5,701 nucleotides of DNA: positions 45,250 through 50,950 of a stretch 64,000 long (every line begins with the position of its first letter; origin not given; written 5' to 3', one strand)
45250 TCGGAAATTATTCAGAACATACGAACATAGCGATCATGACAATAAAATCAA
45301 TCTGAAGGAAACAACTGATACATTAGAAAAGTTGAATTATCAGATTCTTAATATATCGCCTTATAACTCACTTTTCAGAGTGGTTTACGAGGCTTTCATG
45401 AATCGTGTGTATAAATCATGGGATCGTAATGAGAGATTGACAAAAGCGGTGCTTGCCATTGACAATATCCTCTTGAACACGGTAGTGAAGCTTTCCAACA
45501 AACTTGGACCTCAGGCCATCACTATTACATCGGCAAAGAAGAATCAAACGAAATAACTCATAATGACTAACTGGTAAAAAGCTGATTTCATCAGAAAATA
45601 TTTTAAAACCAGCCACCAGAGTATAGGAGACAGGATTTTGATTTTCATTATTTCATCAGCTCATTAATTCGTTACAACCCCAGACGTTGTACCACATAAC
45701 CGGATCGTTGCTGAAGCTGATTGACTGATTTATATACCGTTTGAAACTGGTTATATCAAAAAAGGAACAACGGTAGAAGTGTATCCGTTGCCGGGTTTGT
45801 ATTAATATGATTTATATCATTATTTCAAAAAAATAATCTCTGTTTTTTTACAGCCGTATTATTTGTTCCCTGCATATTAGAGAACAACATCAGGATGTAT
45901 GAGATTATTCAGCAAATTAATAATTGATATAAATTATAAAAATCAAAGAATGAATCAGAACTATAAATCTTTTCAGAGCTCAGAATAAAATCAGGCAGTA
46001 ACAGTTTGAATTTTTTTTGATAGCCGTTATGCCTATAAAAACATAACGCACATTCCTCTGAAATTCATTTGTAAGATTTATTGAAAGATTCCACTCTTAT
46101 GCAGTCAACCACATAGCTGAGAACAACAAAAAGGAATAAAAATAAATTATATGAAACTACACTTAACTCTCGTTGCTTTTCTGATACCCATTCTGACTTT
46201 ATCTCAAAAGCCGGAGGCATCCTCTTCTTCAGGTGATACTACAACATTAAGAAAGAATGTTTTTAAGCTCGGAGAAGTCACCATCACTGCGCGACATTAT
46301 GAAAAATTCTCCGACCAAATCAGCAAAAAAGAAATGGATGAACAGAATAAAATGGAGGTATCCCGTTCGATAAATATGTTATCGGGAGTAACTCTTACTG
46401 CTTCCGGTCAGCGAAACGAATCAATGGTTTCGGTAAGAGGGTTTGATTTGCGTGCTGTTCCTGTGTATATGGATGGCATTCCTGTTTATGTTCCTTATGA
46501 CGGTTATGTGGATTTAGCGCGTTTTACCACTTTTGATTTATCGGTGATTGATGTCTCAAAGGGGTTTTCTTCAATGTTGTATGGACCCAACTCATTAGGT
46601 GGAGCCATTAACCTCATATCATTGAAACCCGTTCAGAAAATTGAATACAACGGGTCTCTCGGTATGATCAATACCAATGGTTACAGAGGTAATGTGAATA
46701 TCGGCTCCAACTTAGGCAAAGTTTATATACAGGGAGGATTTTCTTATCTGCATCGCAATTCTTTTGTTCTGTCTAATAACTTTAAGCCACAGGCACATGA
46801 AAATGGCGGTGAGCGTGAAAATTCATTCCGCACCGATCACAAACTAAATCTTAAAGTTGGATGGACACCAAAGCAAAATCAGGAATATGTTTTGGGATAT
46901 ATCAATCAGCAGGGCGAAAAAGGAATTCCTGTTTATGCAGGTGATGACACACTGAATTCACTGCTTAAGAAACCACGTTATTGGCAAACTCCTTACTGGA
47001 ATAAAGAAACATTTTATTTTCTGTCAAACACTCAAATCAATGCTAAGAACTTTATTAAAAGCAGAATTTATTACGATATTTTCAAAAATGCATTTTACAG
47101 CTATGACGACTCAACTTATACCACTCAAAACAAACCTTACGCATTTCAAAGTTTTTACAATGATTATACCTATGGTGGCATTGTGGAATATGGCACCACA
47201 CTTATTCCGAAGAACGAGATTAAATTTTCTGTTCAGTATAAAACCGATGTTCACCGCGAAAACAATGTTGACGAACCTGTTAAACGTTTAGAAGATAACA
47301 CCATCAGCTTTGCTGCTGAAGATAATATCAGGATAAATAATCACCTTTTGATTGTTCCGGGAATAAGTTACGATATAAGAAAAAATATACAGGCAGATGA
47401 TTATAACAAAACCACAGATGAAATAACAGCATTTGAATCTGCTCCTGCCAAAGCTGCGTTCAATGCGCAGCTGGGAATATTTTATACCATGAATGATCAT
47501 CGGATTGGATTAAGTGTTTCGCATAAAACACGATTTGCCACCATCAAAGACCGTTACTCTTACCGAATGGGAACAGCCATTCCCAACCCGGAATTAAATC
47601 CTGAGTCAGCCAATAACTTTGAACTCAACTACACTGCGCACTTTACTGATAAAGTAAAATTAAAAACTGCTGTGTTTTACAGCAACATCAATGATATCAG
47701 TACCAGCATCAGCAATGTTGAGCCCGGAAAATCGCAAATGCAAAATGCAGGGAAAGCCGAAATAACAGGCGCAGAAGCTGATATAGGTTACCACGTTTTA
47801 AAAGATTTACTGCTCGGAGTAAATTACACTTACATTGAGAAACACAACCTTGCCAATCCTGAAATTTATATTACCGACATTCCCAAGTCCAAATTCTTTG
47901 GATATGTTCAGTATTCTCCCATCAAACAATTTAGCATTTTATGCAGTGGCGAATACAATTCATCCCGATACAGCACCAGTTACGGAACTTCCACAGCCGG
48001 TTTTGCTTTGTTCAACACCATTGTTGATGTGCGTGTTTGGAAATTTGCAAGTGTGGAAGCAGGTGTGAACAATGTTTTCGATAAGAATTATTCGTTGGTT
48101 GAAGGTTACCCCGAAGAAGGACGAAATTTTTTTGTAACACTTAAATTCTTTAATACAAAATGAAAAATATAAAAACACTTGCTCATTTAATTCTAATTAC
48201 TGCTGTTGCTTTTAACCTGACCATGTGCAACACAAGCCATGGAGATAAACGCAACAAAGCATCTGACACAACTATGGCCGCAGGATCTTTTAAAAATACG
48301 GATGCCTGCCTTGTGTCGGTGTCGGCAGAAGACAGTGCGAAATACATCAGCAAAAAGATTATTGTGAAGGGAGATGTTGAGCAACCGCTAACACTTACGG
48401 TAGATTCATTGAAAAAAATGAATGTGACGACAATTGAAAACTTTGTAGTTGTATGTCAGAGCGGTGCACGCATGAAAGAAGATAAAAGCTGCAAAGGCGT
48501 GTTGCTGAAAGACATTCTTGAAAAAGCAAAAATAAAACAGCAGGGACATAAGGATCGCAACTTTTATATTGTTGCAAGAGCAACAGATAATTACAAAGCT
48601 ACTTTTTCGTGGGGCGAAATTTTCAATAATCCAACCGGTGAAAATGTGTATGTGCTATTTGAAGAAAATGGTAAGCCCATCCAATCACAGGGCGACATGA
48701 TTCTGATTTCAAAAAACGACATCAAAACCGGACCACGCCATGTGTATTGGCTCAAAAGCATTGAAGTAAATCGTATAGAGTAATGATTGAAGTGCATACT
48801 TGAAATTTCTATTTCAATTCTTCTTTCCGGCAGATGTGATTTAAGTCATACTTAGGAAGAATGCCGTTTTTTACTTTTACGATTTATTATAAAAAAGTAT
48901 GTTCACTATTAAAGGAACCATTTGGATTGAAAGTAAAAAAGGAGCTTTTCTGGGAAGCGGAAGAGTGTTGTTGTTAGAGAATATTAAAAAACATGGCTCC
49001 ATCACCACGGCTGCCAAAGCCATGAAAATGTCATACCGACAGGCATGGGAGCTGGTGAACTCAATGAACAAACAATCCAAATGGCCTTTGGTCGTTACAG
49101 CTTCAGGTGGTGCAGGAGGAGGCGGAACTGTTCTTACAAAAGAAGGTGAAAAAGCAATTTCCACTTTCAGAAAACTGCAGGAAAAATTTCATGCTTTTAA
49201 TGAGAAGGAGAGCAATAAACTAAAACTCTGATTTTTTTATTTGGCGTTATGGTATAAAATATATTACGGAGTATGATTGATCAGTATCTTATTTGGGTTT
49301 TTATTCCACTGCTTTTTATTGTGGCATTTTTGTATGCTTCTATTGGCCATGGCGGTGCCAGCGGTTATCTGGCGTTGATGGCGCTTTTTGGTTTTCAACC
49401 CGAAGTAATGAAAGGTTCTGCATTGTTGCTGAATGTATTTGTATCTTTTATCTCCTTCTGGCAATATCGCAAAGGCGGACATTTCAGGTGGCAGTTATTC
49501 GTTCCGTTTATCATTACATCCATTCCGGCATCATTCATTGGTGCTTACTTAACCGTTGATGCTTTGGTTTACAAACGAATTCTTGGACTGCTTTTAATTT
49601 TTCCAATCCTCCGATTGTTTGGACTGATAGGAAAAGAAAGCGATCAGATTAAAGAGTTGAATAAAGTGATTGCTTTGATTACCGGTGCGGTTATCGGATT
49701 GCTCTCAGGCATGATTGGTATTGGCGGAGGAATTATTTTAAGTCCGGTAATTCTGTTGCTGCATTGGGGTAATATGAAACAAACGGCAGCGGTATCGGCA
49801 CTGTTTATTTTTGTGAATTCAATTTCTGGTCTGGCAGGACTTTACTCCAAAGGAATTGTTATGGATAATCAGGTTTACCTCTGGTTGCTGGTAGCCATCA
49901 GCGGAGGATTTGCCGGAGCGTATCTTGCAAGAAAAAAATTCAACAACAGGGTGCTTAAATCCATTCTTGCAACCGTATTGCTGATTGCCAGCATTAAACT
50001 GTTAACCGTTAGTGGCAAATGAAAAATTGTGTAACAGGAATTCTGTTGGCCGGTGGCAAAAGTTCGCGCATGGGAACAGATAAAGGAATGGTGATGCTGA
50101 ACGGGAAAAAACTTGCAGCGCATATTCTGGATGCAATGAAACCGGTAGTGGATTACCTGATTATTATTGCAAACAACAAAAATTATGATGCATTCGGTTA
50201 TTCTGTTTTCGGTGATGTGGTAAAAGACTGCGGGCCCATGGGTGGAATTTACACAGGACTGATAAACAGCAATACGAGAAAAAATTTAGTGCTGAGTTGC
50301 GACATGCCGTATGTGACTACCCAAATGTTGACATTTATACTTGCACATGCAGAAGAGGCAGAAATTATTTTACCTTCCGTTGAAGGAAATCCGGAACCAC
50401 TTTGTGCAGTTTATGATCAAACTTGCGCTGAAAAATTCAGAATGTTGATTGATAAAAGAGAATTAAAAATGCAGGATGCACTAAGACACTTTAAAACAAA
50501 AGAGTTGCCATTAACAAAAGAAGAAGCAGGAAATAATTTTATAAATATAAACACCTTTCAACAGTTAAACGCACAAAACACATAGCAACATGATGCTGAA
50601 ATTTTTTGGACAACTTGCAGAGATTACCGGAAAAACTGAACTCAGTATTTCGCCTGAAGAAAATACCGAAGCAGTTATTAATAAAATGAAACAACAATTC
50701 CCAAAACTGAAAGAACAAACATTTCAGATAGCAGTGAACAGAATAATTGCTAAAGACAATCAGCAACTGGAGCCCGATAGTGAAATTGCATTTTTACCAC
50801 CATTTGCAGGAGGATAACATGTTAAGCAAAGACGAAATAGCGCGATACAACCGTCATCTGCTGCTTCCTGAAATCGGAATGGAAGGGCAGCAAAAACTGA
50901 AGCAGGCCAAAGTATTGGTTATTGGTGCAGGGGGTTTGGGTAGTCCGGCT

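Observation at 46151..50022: TonB-dependent receptor + SUOX-fold lipoprotein + ModE-type regulator + TauE/DUF81 permease leading a Moco operon: candidate non-ModABC molybdenum acquisition system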

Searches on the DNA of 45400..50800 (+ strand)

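Call 8: search_rna_families(source=window, start=45400, end=50800, threshold=evalue, max_evalue=5)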
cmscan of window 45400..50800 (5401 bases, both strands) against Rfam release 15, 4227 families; matches with E-value up to 5: 1.
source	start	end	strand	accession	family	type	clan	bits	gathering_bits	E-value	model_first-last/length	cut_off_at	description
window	46325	46435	-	RF02850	Ysr276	Gene; antisense;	-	12.4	100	3.2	1-195/195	no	Yersinia sRNA 276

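Call 118: search_dna_similar(query=L109:300-6839:+, collection=ecoli_genomes, mode=near, max_rows=5)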
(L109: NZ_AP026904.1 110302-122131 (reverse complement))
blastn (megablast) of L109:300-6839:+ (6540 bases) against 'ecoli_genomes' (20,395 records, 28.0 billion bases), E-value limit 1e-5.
Records with a match: 2151; places in all: 2153; records where one place covers at least 80% of the query: 2141.
Genomes with a match: 2150 of 5426; with a place that covers at least 80% of the query: 2140. Places per genome that has any: lowest 1, median 1, highest 2. On chromosomes: 2145 places; on plasmids: 8.
Best place of each record, by identity: >=99% 1304; 95-99% 847.
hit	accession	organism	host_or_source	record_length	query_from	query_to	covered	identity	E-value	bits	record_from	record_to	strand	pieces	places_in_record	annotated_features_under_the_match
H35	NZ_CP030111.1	Escherichia coli strain MCJCHV-1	Homo sapiens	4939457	1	6540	100%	100.0%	0e+0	12078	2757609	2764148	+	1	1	TonB-dependent receptor plug domain-containing protein | iron ABC transporter substrate-binding protein | FecCD family ABC transporter permease | modD: ModD protein | class I SAM-dependent methyltransferase | and 1 other names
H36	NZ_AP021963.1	Escherichia coli strain WP3-W18-CRE-03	-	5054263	1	6540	100%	100.0%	0e+0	12078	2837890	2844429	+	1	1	TonB-dependent receptor plug domain-containing protein | iron ABC transporter substrate-binding protein | FecCD family ABC transporter permease | modD: ModD protein | class I SAM-dependent methyltransferase | and 1 other names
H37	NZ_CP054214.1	Escherichia coli strain EcPF40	Homo sapiens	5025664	1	6540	100%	100.0%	0e+0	12078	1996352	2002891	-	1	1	TonB-dependent receptor plug domain-containing protein | iron ABC transporter substrate-binding protein | FecCD family ABC transporter permease | modD: ModD protein | class I SAM-dependent methyltransferase | and 1 other names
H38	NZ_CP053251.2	Escherichia coli strain SCU-204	Homo sapiens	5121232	1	6540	100%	100.0%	0e+0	12078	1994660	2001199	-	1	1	TonB-dependent receptor plug domain-containing protein | iron ABC transporter substrate-binding protein | FecCD family ABC transporter permease | modD: ModD protein | class I SAM-dependent methyltransferase | and 1 other names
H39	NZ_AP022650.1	Escherichia coli strain 09-02E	Homo sapiens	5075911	1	6540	100%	100.0%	0e+0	12078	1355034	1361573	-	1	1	TonB-dependent receptor plug domain-containing protein | iron ABC transporter substrate-binding protein | FecCD family ABC transporter permease | modD: ModD protein | class I SAM-dependent methyltransferase | and 1 other names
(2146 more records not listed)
